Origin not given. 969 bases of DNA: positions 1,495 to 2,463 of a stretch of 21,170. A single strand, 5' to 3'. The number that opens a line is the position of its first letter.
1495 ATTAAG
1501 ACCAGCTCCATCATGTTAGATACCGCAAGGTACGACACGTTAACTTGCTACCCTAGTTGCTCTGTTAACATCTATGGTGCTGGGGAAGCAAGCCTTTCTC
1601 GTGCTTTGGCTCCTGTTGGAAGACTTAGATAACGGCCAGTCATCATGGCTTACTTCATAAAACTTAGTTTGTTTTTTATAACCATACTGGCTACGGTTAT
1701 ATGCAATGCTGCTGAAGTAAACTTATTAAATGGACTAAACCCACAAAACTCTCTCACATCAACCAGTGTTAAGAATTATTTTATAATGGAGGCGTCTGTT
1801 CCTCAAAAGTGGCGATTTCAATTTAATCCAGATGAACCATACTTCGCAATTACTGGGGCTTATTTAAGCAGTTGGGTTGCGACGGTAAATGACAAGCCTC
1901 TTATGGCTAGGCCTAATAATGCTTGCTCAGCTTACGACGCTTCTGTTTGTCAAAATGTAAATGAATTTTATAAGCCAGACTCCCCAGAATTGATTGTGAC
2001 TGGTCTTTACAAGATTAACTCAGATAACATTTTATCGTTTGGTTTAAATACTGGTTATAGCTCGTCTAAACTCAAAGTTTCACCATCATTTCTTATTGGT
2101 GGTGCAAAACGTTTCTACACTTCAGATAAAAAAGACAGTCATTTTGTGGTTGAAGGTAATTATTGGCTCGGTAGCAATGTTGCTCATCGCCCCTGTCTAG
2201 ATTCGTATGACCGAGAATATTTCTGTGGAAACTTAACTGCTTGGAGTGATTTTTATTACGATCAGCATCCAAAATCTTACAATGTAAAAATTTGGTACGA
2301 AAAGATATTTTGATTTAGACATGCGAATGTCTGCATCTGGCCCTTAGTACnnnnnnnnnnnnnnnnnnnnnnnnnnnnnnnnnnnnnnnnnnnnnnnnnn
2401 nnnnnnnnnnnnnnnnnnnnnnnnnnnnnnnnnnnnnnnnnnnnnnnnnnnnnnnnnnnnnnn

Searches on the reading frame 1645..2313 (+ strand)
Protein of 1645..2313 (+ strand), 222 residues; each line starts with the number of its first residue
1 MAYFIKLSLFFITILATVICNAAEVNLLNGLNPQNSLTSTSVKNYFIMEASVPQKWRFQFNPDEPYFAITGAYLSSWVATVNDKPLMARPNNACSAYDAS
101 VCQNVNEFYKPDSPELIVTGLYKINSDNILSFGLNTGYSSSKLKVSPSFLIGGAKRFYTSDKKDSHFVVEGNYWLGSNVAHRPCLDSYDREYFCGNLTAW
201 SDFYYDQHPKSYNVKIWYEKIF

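Call 11: find_encoding_contigs(protein=window:1645-2313:+, flank=10000, max_places=10)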
Protein window:1645-2313:+ (222 aa): 21 contigs read that carry it; 10 places shown.
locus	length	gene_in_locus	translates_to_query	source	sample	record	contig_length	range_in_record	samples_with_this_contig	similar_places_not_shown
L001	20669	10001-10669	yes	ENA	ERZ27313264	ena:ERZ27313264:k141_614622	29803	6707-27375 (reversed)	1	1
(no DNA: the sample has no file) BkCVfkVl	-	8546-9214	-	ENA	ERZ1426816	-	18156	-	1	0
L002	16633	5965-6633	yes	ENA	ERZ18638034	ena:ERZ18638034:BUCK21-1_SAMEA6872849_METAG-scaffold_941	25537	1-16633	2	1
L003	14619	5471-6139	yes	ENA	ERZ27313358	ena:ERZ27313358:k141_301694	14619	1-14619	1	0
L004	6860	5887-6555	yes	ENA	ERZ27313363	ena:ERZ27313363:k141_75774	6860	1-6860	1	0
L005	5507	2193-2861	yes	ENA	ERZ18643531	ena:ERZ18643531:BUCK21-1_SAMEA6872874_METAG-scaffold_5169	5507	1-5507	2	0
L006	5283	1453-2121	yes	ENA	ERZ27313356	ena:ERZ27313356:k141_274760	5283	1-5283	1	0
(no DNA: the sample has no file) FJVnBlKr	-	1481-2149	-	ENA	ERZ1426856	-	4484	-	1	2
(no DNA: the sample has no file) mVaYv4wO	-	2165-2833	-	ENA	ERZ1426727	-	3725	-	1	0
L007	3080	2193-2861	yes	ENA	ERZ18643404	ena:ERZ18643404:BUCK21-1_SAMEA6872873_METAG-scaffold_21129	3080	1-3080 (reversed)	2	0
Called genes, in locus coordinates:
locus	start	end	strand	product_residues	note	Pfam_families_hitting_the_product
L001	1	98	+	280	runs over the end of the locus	PF13487:HD_5, PF01966:HD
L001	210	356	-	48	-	PF11346:DUF3149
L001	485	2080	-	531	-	PF00005:ABC_tran, PF02463:SMC_N (faint), PF13175:AAA_15 (faint), PF13476:AAA_23 (faint), PF13555:AAA_29 (faint), PF20720:nSTAND3 (faint), PF12848:ABC_tran_Xtn, PF00005:ABC_tran, +3 more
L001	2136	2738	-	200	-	PF00881:Nitroreductase, PF14512:TM1586_NiRdase (faint)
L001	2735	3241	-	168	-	PF01272:GreA_GreB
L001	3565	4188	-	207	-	PF00589:Phage_integrase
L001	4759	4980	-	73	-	-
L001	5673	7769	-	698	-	PF07715:Plug, PF00593:TonB_dep_Rec_b-barrel, PF14905:OMP_b-brl_3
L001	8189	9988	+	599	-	PF00082:Peptidase_S8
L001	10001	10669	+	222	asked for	-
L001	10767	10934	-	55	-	-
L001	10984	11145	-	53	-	-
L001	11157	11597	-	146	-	PF20346:DUF6641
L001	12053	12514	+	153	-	-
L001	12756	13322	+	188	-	PF00589:Phage_integrase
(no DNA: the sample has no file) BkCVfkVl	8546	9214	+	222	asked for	-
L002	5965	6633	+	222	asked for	-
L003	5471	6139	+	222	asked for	-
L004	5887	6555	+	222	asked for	-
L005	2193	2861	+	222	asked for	-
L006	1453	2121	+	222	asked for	-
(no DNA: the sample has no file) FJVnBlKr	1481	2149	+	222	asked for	-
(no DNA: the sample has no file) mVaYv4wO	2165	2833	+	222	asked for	-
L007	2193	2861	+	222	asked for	-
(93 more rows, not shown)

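Call 49: find_homologous_proteins(query=window:1645-2313:+, max_evalue=1e-10)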
Query window:1645-2313:+ (222 aa): 20 proteins with E <= 1e-10 among 95 candidates.
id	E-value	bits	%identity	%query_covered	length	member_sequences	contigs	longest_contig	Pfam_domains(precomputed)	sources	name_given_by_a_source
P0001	4.3e-149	512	100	100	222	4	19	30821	-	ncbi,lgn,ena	-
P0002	6.5e-126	437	86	100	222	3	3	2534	-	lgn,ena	-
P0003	1.2e-110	387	76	100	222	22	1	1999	-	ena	-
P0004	2.7e-109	382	74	100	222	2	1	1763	-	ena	-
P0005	3.2e-99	349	71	87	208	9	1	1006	-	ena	-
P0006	2.6e-94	333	65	98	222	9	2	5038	-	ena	-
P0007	1.2e-89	318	73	77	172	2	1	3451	-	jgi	jgi:hypothetical protein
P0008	2.1e-89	317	61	94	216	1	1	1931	-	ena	-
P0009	5.9e-86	306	59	100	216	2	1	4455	-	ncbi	-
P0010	2.2e-82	294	61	95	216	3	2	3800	-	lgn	-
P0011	3.8e-79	284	55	98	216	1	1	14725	-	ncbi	ncbi:MAG: hypothetical protein R8M11_07075 [Gallionella sp.]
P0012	2.7e-77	278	61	91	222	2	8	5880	-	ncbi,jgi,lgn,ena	jgi:hypothetical protein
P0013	3.3e-68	248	54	86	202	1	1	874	-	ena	-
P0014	2.8e-61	225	45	99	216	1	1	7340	-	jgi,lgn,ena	-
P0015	2.1e-50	190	46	85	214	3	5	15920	-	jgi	jgi:hypothetical protein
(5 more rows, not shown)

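Call 50: find_encoding_contigs(protein=P0002, flank=5000, max_places=5)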
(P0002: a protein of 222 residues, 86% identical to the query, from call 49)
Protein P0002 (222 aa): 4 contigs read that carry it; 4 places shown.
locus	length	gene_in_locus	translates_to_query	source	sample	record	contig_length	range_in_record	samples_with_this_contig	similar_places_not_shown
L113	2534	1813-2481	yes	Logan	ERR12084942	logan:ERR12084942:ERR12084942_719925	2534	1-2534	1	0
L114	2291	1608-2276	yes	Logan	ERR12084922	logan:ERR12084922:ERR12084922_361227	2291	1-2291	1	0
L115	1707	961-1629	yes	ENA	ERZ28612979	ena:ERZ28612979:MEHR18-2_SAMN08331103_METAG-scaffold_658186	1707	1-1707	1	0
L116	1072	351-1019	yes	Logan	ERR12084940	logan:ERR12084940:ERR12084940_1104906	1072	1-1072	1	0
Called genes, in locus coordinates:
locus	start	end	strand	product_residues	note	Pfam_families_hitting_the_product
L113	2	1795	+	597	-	?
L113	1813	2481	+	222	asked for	-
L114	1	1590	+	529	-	?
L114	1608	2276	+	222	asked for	-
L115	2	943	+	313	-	?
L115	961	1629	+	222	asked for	-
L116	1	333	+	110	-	?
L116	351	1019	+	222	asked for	-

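Call 51: find_encoding_contigs(protein=P0012, flank=5000, max_places=6)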
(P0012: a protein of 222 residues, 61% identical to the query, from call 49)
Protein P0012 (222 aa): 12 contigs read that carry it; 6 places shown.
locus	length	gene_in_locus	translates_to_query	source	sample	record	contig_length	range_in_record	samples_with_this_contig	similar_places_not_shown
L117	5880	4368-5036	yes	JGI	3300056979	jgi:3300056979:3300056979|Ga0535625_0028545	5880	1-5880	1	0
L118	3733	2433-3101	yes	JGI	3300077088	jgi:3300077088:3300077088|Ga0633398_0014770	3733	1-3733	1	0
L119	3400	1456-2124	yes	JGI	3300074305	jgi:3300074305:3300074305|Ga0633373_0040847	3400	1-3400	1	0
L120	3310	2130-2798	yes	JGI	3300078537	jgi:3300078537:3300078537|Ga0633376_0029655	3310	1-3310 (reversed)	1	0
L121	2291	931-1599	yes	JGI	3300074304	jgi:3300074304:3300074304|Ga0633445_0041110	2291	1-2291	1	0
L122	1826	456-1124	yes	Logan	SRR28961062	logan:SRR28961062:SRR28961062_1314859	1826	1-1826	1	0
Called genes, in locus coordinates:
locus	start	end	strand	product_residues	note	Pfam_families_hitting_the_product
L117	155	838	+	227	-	PF03372:Exo_endo_phos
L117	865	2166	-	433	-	PF13250:SNIPE, PF10544:T5orf172, PF13455:MUG113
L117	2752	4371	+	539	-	PF00082:Peptidase_S8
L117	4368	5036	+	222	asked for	-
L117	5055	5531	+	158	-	PF14343:PrcB_C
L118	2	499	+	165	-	?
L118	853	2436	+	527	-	PF00082:Peptidase_S8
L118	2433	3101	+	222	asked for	-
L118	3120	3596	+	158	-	PF14343:PrcB_C (weak)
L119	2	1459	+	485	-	PF00082:Peptidase_S8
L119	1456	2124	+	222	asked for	-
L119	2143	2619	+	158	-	PF14343:PrcB_C (weak)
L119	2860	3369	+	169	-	-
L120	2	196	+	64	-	?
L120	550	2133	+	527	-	PF00082:Peptidase_S8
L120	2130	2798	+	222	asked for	-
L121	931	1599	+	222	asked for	-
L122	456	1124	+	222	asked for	-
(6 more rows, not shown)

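Call 74: list_cluster_members(proteins=[window:1645-2313:+, window:8778-10097:-, window:4400-4966:+, window:7767-8141:-, window:2801-3241:-, window:16501-18708:-])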
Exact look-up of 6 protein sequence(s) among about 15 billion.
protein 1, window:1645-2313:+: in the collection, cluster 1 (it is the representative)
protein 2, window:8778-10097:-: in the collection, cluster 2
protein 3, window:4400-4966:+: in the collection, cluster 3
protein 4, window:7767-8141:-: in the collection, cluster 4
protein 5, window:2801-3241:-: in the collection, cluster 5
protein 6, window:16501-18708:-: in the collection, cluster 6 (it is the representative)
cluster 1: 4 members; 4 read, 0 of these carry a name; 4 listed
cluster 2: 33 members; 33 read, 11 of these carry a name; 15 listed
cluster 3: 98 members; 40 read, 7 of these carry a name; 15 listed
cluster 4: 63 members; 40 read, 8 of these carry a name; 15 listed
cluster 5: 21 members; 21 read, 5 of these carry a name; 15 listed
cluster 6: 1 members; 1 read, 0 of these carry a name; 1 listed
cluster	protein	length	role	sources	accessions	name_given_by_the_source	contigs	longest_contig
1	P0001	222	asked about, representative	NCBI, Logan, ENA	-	-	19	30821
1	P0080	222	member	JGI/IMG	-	-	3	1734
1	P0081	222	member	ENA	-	-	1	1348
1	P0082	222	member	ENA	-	-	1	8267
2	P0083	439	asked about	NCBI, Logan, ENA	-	-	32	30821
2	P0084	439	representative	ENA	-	-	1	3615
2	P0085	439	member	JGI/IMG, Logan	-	UDP-N-acetylmuramyl pentapeptide phosphotransferase/UDP-N-acetylglucosamine-1-phosphate ...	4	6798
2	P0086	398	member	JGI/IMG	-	UDP-N-acetylmuramyl pentapeptide phosphotransferase/UDP-N-acetylglucosamine-1-phosphate ...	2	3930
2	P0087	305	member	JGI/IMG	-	UDP-N-acetylmuramyl pentapeptide phosphotransferase/UDP-N-acetylglucosamine-1-phosphate ...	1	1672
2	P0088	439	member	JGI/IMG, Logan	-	UDP-N-acetylmuramyl pentapeptide phosphotransferase/UDP-N-acetylglucosamine-1-phosphate ...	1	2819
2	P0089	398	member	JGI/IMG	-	UDP-N-acetylmuramyl pentapeptide phosphotransferase/UDP-N-acetylglucosamine-1-phosphate ...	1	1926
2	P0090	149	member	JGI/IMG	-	UDP-N-acetylmuramyl pentapeptide phosphotransferase/UDP-N-acetylglucosamine-1-phosphate ...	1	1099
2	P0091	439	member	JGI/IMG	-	UDP-N-acetylmuramyl pentapeptide phosphotransferase/UDP-N-acetylglucosamine-1-phosphate ...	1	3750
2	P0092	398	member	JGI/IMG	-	UDP-N-acetylmuramyl pentapeptide phosphotransferase/UDP-N-acetylglucosamine-1-phosphate ...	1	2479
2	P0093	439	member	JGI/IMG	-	UDP-N-acetylmuramyl pentapeptide phosphotransferase/UDP-N-acetylglucosamine-1-phosphate ...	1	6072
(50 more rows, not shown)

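Call 92: find_encoding_contigs(protein=P0082, flank=6000, max_places=4)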
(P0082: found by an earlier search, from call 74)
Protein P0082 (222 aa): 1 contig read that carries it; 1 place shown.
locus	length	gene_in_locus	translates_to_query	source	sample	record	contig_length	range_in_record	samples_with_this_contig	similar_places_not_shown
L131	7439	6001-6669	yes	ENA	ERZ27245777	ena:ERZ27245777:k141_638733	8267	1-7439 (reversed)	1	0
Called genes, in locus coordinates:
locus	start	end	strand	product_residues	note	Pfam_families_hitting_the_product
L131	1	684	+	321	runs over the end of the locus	PF00535:Glycos_transf_2, PF10111:Glyco_tranf_2_2, PF13641:Glyco_tranf_2_3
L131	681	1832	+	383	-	PF00534:Glycos_transf_1, PF13692:Glyco_trans_1_4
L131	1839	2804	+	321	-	PF13524:Glyco_trans_1_2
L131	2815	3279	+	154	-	PF02543:Carbam_trans_N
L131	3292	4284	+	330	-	PF05598:DUF772, PF01609:DDE_Tnp_1, PF13612:DDE_Tnp_1_3 (weak)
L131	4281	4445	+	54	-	-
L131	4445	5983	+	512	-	PF00082:Peptidase_S8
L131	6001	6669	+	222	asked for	-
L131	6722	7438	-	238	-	?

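Call 94: search_protein_families(library=pfam, proteins=[L131:6722-7438:-], max_evalue=0.01)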
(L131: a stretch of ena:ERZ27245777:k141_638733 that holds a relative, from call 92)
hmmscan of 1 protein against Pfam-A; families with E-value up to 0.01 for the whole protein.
L131:6722-7438:- (238 aa): 2 families
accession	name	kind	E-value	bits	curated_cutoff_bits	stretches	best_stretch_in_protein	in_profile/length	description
PF01051.27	Rep3_N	-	8e-12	46.2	22.4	1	7-66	83-141/141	Initiator Replication protein, WH1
PF21205.3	Rep3_C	-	4.4e-08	33.7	21.1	1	78-136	2-58/59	Initiator Rep protein, WH2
